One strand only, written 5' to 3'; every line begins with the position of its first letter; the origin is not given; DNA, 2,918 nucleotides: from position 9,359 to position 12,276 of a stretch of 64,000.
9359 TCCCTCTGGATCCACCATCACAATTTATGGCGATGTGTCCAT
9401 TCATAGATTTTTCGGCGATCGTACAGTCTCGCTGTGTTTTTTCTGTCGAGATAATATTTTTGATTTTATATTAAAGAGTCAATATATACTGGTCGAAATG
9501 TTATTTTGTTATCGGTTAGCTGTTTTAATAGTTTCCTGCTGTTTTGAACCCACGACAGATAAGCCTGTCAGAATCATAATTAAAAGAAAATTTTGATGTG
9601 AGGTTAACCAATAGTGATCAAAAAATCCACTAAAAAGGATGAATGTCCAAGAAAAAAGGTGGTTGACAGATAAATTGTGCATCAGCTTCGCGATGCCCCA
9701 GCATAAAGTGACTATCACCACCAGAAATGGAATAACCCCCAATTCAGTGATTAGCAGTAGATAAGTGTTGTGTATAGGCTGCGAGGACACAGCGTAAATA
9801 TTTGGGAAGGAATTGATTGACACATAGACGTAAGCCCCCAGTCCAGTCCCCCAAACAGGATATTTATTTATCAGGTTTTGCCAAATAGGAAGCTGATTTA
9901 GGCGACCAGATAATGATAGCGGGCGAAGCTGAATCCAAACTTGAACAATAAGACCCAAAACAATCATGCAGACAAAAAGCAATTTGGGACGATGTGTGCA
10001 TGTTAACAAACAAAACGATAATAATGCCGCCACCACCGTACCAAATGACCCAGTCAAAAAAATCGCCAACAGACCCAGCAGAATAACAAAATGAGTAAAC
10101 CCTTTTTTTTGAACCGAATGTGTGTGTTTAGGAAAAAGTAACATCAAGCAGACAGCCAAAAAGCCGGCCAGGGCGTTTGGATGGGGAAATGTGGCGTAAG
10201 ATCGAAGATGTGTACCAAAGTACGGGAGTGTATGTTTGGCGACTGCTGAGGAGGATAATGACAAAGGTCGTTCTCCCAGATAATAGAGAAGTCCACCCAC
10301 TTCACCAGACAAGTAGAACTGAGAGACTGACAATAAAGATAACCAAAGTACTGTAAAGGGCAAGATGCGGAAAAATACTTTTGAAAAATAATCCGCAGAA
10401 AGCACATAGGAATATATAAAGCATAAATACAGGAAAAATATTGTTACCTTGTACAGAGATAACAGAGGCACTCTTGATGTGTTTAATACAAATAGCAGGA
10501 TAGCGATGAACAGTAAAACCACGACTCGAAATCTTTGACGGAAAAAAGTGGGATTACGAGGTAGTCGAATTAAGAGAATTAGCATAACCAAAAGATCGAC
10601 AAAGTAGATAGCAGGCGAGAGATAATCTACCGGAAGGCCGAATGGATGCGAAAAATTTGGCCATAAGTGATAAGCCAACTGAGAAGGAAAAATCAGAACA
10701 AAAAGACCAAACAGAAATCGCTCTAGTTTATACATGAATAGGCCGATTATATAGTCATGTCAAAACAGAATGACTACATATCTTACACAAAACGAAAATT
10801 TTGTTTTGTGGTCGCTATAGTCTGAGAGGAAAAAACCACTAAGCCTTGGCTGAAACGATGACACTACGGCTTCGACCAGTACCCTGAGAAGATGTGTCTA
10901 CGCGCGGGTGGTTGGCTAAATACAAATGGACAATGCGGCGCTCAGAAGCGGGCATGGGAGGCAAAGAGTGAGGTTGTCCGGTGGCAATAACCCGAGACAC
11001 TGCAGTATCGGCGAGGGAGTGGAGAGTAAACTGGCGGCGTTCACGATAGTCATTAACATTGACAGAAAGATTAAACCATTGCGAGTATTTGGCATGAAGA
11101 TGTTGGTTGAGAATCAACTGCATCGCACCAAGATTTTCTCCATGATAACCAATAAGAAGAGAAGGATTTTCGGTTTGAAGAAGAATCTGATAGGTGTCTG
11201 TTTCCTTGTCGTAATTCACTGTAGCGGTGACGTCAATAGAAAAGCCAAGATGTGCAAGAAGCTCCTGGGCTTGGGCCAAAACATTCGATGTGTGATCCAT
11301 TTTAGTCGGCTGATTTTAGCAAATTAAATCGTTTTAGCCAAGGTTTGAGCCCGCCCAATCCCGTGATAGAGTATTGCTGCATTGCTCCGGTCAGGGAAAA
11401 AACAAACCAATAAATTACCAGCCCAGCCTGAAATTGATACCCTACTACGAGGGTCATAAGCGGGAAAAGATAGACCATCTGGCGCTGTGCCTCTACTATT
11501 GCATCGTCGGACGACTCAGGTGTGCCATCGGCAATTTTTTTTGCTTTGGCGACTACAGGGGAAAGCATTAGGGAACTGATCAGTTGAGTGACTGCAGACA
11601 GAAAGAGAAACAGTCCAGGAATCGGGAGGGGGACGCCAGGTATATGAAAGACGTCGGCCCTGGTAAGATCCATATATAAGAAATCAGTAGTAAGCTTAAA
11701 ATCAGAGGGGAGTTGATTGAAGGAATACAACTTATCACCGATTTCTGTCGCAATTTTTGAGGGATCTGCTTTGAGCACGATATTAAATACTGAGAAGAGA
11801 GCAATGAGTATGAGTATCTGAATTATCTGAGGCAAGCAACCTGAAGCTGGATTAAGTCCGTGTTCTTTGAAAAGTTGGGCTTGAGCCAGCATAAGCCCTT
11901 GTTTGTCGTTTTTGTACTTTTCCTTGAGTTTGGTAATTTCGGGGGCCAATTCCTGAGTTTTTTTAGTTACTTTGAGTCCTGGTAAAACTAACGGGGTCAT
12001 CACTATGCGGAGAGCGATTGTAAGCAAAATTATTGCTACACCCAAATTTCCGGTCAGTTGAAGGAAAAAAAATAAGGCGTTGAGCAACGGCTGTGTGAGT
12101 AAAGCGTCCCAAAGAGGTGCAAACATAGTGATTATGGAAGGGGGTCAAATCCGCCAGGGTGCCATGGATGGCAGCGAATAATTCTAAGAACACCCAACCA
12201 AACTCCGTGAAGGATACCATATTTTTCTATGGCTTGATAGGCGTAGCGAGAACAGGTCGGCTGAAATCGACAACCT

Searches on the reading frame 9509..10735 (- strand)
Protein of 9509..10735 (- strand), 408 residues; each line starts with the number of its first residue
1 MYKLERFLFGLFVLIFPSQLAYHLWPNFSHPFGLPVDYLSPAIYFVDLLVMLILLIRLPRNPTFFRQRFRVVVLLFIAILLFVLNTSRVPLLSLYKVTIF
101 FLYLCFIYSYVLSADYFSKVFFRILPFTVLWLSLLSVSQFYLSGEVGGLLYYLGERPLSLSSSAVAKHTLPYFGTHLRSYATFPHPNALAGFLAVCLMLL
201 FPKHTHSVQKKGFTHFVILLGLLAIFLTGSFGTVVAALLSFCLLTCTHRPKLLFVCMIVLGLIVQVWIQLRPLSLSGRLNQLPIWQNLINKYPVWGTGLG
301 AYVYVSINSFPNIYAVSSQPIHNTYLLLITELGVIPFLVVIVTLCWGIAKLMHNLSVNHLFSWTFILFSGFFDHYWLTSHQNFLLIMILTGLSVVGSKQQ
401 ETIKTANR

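Call 68: search_protein_families(library=pfam, proteins=[window:9509-10735:-], max_evalue=0.01)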
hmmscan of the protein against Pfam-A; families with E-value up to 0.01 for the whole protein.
window:9509-10735:- (408 aa): 1 family
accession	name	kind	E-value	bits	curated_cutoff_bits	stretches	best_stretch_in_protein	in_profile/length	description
PF04932.20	Wzy_C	-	1.1e-08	35.5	31.7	1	217-340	2-148/149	O-Antigen ligase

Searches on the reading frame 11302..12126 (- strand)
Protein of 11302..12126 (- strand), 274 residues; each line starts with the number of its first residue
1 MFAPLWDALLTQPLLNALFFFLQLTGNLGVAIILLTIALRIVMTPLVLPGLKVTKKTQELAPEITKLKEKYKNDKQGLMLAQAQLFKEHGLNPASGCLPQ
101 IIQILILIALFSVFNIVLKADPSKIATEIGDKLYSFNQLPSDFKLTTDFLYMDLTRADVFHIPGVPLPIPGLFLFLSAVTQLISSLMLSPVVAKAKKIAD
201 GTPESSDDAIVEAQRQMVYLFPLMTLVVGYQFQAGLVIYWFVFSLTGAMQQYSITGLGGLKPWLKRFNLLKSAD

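Call 68: search_protein_families(library=pfam, proteins=[window:11302-12126:-], max_evalue=0.01)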
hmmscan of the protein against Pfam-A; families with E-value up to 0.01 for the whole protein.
window:11302-12126:- (274 aa): 1 family
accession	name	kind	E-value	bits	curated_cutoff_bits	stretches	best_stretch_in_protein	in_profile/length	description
PF02096.25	60KD_IMP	-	5.4e-42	144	35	1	29-254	2-161/163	60Kd inner membrane protein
